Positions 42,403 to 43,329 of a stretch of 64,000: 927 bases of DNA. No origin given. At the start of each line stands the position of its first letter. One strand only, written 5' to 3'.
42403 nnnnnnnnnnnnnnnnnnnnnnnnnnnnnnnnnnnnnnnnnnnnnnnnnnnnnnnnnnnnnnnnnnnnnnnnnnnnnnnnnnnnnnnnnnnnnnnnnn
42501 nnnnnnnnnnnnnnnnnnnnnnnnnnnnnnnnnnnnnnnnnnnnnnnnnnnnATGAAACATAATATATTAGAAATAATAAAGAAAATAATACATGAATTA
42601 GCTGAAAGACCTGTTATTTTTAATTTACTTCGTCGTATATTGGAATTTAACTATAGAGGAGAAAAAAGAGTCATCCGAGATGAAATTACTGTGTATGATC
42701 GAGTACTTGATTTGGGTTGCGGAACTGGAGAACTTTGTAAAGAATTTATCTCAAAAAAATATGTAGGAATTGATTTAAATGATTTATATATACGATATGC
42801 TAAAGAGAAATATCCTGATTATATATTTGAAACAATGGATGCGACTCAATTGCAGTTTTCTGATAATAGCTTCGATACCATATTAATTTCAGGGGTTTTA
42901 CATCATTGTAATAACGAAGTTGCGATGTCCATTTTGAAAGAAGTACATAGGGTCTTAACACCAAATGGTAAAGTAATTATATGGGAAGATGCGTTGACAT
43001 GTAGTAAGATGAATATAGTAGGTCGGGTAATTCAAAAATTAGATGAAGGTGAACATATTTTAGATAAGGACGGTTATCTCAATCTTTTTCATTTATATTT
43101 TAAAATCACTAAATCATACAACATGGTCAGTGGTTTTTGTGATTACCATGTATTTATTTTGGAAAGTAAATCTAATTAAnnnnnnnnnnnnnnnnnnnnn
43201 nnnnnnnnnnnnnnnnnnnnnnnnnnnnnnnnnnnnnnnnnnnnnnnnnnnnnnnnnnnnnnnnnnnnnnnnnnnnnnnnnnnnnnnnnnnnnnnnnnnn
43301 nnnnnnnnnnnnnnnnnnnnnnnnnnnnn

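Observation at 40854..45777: GtrB / GT-C / GtrA-type three-component extracytoplasmic glycosylation module with two intercalated methyltransferases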

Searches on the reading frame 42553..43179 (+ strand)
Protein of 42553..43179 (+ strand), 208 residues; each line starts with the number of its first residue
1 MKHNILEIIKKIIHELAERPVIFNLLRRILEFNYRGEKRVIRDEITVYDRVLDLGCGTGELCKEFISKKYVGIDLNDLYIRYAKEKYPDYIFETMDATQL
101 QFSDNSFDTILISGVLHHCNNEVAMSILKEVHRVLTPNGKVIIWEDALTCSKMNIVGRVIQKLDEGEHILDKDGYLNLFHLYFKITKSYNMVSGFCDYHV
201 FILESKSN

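Call 3: search_protein_families(library=pfam, proteins=[window:42553-43179:+], max_evalue=0.01)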
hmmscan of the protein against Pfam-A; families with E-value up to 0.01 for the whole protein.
window:42553-43179:+ (208 aa): 18 families
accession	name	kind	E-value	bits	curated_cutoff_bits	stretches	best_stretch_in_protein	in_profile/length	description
PF13649.12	Methyltransf_25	-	2.7e-21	76.5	27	1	51-139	1-97/97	Methyltransferase domain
PF08241.18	Methyltransf_11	-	4.4e-21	75.8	21.2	1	52-143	1-95/95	Methyltransferase domain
PF13847.12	Methyltransf_31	-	2.9e-18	66.4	27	1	49-144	5-110/145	Methyltransferase domain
PF08242.18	Methyltransf_12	-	8.3e-16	59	30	1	52-140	1-97/98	Methyltransferase domain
PF13489.12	Methyltransf_23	-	6.2e-12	46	27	1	36-150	24-123/164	Methyltransferase domain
PF01209.24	Ubie_methyltran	-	1.4e-07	31.6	20.1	1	49-146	49-154/233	ubiE/COQ5 methyltransferase family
PF00891.24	Methyltransf_2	-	9.6e-07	28.8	22.3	1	45-148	60-169/210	O-methyltransferase domain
PF07021.18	MetW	-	4.2e-06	27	21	1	37-134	3-101/193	Methionine biosynthesis protein MetW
PF05219.18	DREV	-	9e-06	25.4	26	1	49-174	96-214/265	DREV methyltransferase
PF20922.3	Anamorsin_N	-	1.1e-05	25.7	27.1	1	99-152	44-96/163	Anamorsin, N-terminal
PF05175.20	MTS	-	4.9e-05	23.5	23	1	49-151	33-147/170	Methyltransferase small domain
PF03291.22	mRNA_G-N7_MeTrfase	-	9.5e-05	22.1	26.6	1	49-113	63-123/315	mRNA (guanine-N(7))-methyltransferase domain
PF03141.22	Methyltransf_29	-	0.0002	20.5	23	1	50-143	120-217/506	Putative S-adenosyl-L-methionine-dependent methyltransferase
PF02353.26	CMAS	-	0.00036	20.4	27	1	49-143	64-164/273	Mycolic acid cyclopropane synthetase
PF05401.17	NodS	-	0.00057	20.2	24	1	50-143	46-144/201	Nodulation protein S (NodS)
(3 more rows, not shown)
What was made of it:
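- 42553..43179 (+): MT2: a second class I SAM methyltransferase (208 aa). It is specific to this locus and its substrate is unknown. Pfam Methyltransf_25 and _11 score 76 bits (call 3).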

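Call 4: search_protein_families(library=ncbifam, proteins=[window:42553-43179:+], max_evalue=0.01)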
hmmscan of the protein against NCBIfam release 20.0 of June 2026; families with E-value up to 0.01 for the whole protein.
window:42553-43179:+ (208 aa): 44 families (the best 25 are shown)
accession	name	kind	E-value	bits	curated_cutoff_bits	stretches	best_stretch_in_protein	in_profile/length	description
NF045667.1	MTase_DVU1556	equivalog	8.6e-16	58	155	1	46-143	21-119/213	DVU_1556 family methyltransferase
NF043040.1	corrin_prot_MT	hypoth_equivalog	3.9e-15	55.9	180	1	38-149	32-153/216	corrinoid protein-associated methyltransferase CpaM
TIGR01934.1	MenG_MenH_UbiE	subfamily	1.5e-14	53.9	158.35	1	48-146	40-144/223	ubiquinone/menaquinone biosynthesis methyltransferase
TIGR02072.1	BioC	equivalog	4.4e-13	49.6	184.95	1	47-142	34-131/244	malonyl-ACP O-methyltransferase BioC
NF001244.0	PRK00216.1-5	equivalog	4.7e-13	49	216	1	48-145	49-155/236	bifunctional demethylmenaquinone methyltransferase/2-methoxy-6-polyprenyl-1,4-benzoquinol methylase UbiE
NF045825.1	FAmtase_mtf2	equivalog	1e-10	41.3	400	1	50-146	61-160/248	fatty-acid O-methyltransferase Mtf2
NF001241.0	PRK00216.1-2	equivalog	1.6e-10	41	327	1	44-146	48-150/231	demethylmenaquinone methyltransferase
TIGR02081.1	metW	equivalog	1.2e-09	38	189.5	1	38-134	4-101/194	methionine biosynthesis protein MetW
NF041537.1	ArsM_AhpD_UU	exception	2.5e-09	36.4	510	1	45-151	74-188/345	arsenite methyltransferase/AhpD domain selenoprotein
NF047649.1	MTase_UXPK_star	exception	2.6e-09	36.5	460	1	47-147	77-185/283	methyltransferase/UXPK-star double selenoprotein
NF001240.0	PRK00216.1-1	equivalog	3.7e-09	36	378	1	44-146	60-171/251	bifunctional demethylmenaquinone methyltransferase/2-methoxy-6-polyprenyl-1,4-benzoquinol methylase UbiE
NF045823.1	PthPhpthDimycoMt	equivalog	1.8e-08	33.9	300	1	51-142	70-165/256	phthiotriol/phenolphthiotriol dimycocerosates methyltransferase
NF041536.1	ArsM_DUF2284_UU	exception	2.2e-08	32.9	575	1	45-149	74-186/459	arsenite methyltransferase/DUF2284 domain selenoprotein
NF038261.1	rhodoquin_RquA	equivalog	2.4e-08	34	175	1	26-144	28-154/218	rhodoquinone biosynthesis methyltransferase RquA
NF052510.1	methyltran_MpqE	exception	5e-08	32.6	335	1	45-145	44-153/234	methyl-plastoquinone biosynthesis methyltransferase MpqE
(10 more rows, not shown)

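Call 12: search_solved_structures(query=window:42553-43179:+, max_evalue=0.01)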
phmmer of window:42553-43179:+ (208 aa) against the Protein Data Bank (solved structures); distinct sequences matched with E-value up to 0.01: 59.
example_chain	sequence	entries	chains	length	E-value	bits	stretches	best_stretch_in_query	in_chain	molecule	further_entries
1ve3_A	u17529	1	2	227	1e-09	41.5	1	49-145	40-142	hypothetical protein PH0226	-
3i9f_A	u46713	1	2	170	1.6e-08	37.7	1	51-144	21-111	Putative type 11 methyltransferase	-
3sm3_A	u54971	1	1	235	1.1e-07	34.9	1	41-142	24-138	SAM-dependent methyltransferases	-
3cgg_A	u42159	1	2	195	1.4e-07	34.6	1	36-144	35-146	SAM-dependent methyltransferase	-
5wp4_A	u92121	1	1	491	2.7e-07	33.7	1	49-145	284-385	Phosphoethanolamine N-methyltransferase 1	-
6uak_A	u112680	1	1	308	3.6e-07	33.2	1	50-141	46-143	SAM dependent methyltransferase LahSB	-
5wp5_A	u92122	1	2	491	3.7e-07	33.2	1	44-145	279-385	Phosphomethylethanolamine N-methyltransferase 2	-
3bkw_A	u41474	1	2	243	8.7e-07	32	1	50-142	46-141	S-adenosylmethionine dependent methyltransferase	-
4r6w_A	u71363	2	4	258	3.9e-06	29.9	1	37-146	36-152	Phosphoethanolamine N-methyltransferase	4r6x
4nec_A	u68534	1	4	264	4e-06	29.8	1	48-141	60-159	Putative SAM-dependent methyltransferase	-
3ccf_A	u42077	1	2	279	7.7e-06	28.9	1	50-142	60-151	Cyclopropane-fatty-acyl-phospholipid synthase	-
3uj6_A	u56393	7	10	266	8e-06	28.8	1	37-147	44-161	Phosphoethanolamine N-methyltransferase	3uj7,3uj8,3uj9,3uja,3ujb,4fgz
3ujd_A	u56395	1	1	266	8e-06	28.8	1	37-147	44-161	Phosphoethanolamine N-methyltransferase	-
9w6x_A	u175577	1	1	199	9.3e-06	28.6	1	52-143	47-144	YtkW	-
8rdl_A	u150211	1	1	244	1.3e-05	28.2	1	50-145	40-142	ToxA protein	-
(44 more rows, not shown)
